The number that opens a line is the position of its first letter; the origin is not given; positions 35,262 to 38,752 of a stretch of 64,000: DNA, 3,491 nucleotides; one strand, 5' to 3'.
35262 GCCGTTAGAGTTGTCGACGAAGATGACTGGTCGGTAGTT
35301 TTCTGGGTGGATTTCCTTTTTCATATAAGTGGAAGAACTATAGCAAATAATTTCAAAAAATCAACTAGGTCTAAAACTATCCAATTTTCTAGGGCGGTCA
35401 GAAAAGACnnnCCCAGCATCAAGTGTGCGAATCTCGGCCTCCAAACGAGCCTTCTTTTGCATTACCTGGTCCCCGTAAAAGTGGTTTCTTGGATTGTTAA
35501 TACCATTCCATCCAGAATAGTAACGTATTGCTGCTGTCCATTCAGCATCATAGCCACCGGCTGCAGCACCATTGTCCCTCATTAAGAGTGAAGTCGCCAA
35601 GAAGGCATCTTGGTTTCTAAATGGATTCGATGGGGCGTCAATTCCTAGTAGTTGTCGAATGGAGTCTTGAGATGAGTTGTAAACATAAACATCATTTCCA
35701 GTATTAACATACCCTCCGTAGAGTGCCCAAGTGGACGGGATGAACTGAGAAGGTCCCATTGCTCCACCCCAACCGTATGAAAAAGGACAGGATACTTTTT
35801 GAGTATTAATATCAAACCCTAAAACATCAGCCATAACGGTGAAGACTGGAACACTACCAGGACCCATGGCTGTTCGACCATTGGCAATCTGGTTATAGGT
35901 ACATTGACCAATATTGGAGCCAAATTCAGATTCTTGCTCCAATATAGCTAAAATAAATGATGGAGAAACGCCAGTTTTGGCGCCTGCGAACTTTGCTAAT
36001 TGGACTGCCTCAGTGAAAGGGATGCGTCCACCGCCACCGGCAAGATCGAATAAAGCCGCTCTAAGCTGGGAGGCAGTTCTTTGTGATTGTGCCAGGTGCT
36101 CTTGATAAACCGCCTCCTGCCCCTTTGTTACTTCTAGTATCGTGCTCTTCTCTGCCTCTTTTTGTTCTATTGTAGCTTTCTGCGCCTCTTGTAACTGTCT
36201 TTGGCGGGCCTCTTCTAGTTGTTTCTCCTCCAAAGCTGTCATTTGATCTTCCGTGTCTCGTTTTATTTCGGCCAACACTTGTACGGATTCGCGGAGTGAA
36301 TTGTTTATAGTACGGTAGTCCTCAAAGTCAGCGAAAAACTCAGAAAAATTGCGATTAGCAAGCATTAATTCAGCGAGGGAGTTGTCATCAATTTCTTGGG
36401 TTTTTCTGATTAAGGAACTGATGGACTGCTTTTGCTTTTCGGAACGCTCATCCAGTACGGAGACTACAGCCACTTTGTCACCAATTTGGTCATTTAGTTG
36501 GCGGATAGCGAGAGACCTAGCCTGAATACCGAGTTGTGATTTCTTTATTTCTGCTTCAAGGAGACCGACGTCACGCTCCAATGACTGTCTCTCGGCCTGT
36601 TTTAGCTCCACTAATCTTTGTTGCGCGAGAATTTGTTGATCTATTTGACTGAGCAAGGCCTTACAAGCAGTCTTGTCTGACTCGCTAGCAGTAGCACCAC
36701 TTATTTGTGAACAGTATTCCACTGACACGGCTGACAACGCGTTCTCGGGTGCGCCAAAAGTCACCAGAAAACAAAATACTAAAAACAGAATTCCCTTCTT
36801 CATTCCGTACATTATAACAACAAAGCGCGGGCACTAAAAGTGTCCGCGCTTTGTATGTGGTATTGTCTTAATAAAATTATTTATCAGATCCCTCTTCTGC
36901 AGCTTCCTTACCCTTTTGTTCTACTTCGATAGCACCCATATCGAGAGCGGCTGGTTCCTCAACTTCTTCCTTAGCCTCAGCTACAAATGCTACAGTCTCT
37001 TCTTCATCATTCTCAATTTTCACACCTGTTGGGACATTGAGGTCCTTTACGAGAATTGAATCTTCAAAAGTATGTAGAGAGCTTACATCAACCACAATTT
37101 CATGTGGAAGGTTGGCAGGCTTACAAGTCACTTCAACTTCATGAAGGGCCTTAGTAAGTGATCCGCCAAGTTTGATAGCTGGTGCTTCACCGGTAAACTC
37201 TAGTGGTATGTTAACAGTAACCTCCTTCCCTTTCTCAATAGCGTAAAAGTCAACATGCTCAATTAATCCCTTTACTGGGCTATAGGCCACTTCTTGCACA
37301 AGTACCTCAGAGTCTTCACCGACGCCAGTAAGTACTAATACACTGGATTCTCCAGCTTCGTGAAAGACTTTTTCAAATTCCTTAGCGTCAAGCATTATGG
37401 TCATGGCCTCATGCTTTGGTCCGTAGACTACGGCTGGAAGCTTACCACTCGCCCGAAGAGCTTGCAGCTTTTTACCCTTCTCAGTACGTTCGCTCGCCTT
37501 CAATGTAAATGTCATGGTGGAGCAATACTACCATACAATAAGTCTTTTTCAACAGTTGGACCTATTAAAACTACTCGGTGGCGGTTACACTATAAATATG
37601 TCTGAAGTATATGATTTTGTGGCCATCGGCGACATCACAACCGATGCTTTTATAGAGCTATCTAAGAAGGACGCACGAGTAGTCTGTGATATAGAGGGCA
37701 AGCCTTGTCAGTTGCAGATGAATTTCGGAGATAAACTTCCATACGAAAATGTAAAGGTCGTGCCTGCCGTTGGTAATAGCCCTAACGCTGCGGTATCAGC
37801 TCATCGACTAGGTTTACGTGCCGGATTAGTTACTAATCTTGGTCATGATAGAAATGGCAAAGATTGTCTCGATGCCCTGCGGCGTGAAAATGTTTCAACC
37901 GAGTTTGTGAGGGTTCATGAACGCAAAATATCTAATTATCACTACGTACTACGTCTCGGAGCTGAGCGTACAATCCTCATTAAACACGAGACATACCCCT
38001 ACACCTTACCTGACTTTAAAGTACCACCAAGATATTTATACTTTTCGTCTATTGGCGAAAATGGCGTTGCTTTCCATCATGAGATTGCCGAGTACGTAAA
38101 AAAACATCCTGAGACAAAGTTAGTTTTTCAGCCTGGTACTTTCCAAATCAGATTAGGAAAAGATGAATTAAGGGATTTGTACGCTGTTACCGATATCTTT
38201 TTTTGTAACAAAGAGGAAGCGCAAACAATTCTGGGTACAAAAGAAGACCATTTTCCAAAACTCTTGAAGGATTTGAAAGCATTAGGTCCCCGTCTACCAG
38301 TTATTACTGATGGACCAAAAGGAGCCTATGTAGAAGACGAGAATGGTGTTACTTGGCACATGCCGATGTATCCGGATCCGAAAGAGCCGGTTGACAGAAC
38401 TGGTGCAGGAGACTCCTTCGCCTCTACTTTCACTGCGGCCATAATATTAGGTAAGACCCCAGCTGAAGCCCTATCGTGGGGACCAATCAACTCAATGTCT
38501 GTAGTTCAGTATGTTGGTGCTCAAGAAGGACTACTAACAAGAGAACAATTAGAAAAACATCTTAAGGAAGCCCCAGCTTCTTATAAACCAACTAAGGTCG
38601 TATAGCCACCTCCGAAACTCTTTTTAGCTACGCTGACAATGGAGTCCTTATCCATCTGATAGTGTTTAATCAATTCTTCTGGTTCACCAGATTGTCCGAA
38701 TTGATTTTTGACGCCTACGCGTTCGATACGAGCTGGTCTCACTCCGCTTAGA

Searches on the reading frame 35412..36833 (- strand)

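Call 65: search_protein_families(library=pfam, proteins=[window:35412-36833:-], max_evalue=0.00001)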
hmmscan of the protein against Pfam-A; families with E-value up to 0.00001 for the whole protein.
window:35412-36833:- (474 aa): 1 family
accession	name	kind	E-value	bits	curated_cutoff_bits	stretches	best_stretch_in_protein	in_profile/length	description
PF13406.11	SLT_2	-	1.7e-07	31.2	24.3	0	215-311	11-108/292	Transglycosylase SLT domain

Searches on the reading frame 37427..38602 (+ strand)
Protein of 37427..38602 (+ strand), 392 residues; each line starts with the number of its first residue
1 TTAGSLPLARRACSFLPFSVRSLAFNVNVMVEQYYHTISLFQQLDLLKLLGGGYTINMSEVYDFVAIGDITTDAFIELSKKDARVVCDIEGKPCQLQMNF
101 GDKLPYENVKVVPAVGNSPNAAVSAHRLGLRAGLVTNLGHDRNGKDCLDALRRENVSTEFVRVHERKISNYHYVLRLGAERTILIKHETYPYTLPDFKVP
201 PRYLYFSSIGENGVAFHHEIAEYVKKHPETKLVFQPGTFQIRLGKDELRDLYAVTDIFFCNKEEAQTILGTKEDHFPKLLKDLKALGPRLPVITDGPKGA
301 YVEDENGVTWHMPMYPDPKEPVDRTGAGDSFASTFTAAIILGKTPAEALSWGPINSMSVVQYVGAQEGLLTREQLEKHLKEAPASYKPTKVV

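Call 65: search_protein_families(library=pfam, proteins=[window:37427-38602:+], max_evalue=0.00001)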
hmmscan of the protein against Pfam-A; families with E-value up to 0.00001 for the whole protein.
window:37427-38602:+ (392 aa): 1 family
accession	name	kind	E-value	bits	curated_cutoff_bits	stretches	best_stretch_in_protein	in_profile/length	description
PF00294.29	PfkB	-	1.1e-30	107.5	25.8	1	116-369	37-299/302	pfkB family carbohydrate kinase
